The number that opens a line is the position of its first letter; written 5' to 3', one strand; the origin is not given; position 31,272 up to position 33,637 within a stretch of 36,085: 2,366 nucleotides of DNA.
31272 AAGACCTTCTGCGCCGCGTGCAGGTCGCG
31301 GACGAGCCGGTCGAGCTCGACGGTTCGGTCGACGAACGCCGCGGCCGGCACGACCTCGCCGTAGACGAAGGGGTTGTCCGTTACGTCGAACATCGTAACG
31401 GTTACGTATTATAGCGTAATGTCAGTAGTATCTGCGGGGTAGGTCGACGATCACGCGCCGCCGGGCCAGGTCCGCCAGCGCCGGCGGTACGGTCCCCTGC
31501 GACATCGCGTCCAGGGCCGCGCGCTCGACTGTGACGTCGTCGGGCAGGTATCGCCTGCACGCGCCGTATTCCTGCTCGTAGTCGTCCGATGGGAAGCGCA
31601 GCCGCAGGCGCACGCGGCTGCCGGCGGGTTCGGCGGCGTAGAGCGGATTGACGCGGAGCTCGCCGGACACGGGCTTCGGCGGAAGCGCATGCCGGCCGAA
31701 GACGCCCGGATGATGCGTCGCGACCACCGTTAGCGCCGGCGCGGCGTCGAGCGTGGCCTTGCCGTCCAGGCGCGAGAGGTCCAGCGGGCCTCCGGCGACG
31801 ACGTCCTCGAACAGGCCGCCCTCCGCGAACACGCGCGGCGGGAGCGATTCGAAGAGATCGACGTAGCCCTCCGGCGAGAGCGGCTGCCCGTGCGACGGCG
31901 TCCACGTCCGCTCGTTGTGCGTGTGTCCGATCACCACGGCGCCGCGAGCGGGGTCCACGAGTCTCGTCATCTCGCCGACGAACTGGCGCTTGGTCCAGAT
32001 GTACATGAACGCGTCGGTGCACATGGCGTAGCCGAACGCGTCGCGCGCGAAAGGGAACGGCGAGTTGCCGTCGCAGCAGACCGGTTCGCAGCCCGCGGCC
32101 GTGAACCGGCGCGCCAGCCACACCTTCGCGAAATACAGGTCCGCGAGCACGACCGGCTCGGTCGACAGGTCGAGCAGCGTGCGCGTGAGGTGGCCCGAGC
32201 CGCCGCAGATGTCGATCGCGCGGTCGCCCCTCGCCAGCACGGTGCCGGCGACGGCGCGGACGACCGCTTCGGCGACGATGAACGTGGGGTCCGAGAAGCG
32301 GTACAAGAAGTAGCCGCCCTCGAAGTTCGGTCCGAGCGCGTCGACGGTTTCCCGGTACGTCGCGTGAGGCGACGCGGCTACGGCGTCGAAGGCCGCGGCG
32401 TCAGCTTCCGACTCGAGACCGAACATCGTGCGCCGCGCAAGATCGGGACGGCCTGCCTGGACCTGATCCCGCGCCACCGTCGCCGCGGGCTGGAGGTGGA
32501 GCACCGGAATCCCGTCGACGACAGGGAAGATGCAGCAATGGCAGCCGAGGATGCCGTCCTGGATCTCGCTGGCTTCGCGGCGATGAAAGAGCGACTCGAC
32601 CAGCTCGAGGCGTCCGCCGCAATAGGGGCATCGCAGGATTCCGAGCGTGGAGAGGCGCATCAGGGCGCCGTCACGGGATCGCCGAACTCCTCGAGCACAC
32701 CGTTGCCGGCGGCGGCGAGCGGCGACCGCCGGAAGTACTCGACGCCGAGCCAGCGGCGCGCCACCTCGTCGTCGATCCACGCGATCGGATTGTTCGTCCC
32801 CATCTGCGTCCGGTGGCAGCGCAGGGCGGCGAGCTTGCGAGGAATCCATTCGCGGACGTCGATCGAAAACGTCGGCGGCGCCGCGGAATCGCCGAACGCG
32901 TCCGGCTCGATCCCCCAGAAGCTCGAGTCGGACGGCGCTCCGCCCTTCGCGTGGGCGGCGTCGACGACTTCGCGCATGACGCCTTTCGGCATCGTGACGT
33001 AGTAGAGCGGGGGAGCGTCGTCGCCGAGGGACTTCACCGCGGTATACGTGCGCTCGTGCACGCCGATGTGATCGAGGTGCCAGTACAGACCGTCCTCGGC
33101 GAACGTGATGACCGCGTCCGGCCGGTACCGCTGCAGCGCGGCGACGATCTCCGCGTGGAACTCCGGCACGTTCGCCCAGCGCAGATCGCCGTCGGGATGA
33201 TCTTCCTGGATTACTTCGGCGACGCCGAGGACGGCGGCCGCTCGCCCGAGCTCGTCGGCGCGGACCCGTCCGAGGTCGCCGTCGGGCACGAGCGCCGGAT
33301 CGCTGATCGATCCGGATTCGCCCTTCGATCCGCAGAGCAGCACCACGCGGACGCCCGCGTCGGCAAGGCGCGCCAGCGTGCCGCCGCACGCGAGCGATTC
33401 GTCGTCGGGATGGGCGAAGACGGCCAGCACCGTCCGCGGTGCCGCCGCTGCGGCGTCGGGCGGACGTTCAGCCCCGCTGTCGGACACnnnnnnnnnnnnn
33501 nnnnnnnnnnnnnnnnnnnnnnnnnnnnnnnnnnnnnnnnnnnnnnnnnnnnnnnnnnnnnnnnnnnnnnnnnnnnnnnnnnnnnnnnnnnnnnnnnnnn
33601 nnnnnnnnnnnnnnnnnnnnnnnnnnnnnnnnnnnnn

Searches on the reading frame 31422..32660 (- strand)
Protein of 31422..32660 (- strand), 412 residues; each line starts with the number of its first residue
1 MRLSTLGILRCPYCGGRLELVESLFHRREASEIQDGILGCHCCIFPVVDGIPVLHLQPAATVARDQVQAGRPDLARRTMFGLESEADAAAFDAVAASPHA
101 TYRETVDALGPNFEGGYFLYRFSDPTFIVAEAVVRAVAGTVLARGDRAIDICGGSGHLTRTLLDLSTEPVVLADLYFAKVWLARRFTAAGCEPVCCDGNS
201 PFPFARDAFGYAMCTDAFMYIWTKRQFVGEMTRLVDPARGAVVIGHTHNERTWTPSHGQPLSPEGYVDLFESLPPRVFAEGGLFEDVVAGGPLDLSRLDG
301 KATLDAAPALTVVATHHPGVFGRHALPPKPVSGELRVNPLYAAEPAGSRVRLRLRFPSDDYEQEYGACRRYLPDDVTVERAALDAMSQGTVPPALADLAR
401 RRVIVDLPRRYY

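Call 4: search_protein_families(library=pfam, proteins=[window:31422-32660:-], max_evalue=0.01)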
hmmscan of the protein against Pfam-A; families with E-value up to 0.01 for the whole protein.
window:31422-32660:- (412 aa): 2 families
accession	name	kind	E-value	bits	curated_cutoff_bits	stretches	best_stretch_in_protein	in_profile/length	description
PF13649.12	Methyltransf_25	-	1.8e-05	25.7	27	1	149-237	2-95/97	Methyltransferase domain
PF08241.18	Methyltransf_11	-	0.00046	21.2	21.2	1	150-237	2-89/95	Methyltransferase domain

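Call 5: search_protein_families(library=ncbifam, proteins=[window:31422-32660:-], max_evalue=0.01)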
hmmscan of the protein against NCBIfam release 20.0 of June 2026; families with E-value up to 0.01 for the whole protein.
window:31422-32660:- (412 aa): 1 family
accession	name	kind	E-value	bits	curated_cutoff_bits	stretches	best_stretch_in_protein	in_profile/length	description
NF038101.1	Trm112_arch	equivalog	1.4e-07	31.5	77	1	1-54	1-53/59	methytransferase partner Trm112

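Call 18: search_solved_structures(query=window:31422-32660:-, max_evalue=1)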
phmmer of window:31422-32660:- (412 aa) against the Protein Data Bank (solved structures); distinct sequences matched with E-value up to 1: 2.
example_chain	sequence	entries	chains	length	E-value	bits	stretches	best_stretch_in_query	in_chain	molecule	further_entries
6zxw_H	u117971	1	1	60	0.0046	19.3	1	2-55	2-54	Uncharacterized protein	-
2js4_A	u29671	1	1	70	0.14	14.5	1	5-60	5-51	UPF0434 protein BB2007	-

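Call 63: search_solved_structures(query=A6, max_evalue=1)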
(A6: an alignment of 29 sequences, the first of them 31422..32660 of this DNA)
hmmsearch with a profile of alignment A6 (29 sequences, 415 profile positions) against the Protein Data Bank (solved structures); distinct sequences matched with E-value up to 1: 30.
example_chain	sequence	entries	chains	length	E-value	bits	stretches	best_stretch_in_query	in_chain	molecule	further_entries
6zxw_H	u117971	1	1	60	1.9e-06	30.2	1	1-54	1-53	Uncharacterized protein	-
2pk7_A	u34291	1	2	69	0.00089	21.4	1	1-67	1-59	Uncharacterized protein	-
2js4_A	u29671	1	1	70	0.0034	19.5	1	1-59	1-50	UPF0434 protein BB2007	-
1vl5_A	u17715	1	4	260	0.012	17.7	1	140-238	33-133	unknown conserved protein BH2331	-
2avn_A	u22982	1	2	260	0.016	17.3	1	129-242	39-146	ubiquinone/menaquinone biosynthesis methyltransferase-related protein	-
1xxl_A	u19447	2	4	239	0.038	16.1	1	139-248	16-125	YcgJ protein | ycgJ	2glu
2hf1_A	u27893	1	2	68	0.051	15.6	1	1-64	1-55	Tetraacyldisaccharide-1-P 4-kinase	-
2kpi_A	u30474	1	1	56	0.13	14.3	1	3-59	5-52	Uncharacterized protein SCO3027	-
5m58_A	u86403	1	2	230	0.16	14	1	120-243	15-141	C-methyltransferase CouO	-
3r0f_A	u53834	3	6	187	0.21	13.6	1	295-395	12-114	3C protein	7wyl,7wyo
5gsw_A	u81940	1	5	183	0.22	13.5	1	295-395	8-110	3C protein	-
5dp5_A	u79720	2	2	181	0.25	13.4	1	295-395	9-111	3C proteinase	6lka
3osy_A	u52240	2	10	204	0.25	13.3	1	295-395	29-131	3C protease | 3C protein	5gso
3qzr_A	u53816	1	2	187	0.25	13.3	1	295-395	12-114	3C protein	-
5k2m_E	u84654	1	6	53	0.26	13.3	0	4-24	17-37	Probable lysine biosynthesis protein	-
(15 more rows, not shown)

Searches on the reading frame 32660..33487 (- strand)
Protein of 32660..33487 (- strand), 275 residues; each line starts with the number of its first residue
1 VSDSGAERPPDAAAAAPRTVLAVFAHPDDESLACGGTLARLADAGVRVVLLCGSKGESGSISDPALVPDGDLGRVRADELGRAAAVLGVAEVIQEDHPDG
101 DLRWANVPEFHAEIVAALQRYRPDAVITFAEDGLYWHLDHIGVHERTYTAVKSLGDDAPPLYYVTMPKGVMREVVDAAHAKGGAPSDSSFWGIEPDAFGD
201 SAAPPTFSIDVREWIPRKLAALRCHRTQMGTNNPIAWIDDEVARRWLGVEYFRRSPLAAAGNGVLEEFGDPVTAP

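Call 4: search_protein_families(library=pfam, proteins=[window:32660-33487:-], max_evalue=0.01)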
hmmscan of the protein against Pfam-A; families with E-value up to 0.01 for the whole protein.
window:32660-33487:- (275 aa): 1 family
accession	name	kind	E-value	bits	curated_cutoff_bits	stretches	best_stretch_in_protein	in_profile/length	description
PF02585.22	PIG-L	-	2.2e-29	103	28.2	1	21-150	1-128/129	GlcNAc-PI de-N-acetylase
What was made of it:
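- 32660..33487 (-): PIG-L/LmbE-family zinc de-N-acetylase of 275 aa. PF02585 at 103 bits (call 4).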

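Call 5: search_protein_families(library=ncbifam, proteins=[window:32660-33487:-], max_evalue=0.01)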
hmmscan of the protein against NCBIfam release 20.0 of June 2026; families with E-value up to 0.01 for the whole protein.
window:32660-33487:- (275 aa): 5 families
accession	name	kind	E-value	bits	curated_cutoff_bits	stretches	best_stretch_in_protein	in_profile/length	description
TIGR03445.1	mycothiol_MshB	equivalog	3.8e-24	86.1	224.35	2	105-253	106-262/284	N-acetyl-1-D-myo-inositol-2-amino-2-deoxy-alpha-D-glucopyranoside deacetylase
TIGR03446.1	mycothiol_Mca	equivalog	5.4e-23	82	277.15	1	20-251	3-262/283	mycothiol conjugate amidase Mca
TIGR04000.1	thiol_BshB2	equivalog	2.5e-19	69.8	195.25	1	19-171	2-155/217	bacillithiol biosynthesis deacetylase BshB2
TIGR04001.1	thiol_BshB1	equivalog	5.1e-18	65.6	182.5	1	20-142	4-113/226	bacillithiol biosynthesis deacetylase BshB1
NF002557.0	PRK02122.1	subfamily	0.0057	14.8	384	1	10-50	363-403/653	glucosamine-6-phosphate deaminase-like protein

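Call 6: find_encoding_contigs(protein=window:32660-33487:-, flank=10000, max_places=6)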
Protein window:32660-33487:- (275 aa): 1 contig read that carries it; 1 place shown.
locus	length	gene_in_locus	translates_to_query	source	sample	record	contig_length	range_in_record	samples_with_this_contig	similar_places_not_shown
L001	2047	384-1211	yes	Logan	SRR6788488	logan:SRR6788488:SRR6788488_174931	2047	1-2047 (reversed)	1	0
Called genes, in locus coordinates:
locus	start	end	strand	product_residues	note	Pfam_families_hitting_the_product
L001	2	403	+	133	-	?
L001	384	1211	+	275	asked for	PF02585:PIG-L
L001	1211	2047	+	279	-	?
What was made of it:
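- Tried and rejected: The exact-protein look-up for the window's PIG-L found only a 2-kb contig (call 6), so the window itself could not be extended.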

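Call 19: search_solved_structures(query=window:32660-33487:-, max_evalue=0.001, show_alignments=2)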
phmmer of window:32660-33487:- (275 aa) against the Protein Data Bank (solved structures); distinct sequences matched with E-value up to 0.001: 10.
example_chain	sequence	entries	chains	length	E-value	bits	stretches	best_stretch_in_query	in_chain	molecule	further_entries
3wl4_A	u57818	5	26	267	1.8e-12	50.5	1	18-156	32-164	Uncharacterized protein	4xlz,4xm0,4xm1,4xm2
3we7_A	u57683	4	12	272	7e-12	48.5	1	18-155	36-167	Putative uncharacterized protein PH0499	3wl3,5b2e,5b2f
8bgn_A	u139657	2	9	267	1.1e-11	47.8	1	18-127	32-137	Diacetylchitobiose deacetylase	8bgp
8bgo_A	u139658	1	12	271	1.2e-11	47.8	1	18-127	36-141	Diacetylchitobiose deacetylase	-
5bmo_A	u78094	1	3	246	1.6e-10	44.1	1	19-132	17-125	Putative uncharacterized protein LnmX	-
1q7t_A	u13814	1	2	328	7.1e-10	41.9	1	14-157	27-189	hypothetical protein Rv1170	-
4ewl_A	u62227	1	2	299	1.1e-09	41.2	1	17-157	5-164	1D-myo-inositol 2-acetamido-2-deoxy-alpha-D-glucopyranoside deacetylase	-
1q74_A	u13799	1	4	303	1.4e-09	41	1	17-157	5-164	1D-myo-inositol 2-acetamido-2-deoxy-alpha-D-glucopyranoside Deacetylase (MshB)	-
1uan_A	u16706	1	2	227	2.4e-09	40.2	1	20-155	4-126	hypothetical protein TT1542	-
2ixd_A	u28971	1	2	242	0.00014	24.5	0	20-145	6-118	LMBE-RELATED PROTEIN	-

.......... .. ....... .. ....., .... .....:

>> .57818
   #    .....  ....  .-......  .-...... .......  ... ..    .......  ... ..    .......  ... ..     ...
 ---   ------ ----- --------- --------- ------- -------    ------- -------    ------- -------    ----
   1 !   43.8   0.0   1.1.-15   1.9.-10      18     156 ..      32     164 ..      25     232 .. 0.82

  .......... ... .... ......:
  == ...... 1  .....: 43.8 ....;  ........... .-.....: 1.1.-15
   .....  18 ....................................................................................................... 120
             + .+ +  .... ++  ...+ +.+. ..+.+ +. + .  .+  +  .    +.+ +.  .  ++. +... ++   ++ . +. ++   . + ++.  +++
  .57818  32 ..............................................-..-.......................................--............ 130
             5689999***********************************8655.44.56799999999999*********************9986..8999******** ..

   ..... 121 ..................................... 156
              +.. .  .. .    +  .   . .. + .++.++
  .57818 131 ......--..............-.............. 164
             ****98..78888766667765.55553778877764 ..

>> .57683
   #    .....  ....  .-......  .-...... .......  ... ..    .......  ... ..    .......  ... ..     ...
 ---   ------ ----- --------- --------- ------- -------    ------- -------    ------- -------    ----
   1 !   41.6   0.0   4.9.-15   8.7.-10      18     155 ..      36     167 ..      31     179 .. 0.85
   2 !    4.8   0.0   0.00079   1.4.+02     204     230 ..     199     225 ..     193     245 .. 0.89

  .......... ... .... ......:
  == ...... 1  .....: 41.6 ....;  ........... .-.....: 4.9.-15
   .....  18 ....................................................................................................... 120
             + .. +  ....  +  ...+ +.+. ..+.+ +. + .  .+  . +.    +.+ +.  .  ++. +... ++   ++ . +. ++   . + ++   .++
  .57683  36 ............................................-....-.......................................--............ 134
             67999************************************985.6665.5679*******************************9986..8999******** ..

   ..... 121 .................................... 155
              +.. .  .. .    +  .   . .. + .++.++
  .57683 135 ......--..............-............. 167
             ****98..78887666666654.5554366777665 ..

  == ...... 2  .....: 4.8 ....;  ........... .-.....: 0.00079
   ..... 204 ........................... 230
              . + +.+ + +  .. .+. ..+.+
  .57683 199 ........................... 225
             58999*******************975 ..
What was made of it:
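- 32660..33487 (-): Closest solved relatives are diacetylchitobiose deacetylase and MshB, at E 1e-12 to 1e-9 (call 19).
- On PIG-L / LmbE zinc deacetylase superfamily (PF02585): The motif aligns with Dac and MshB structures (call 19).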
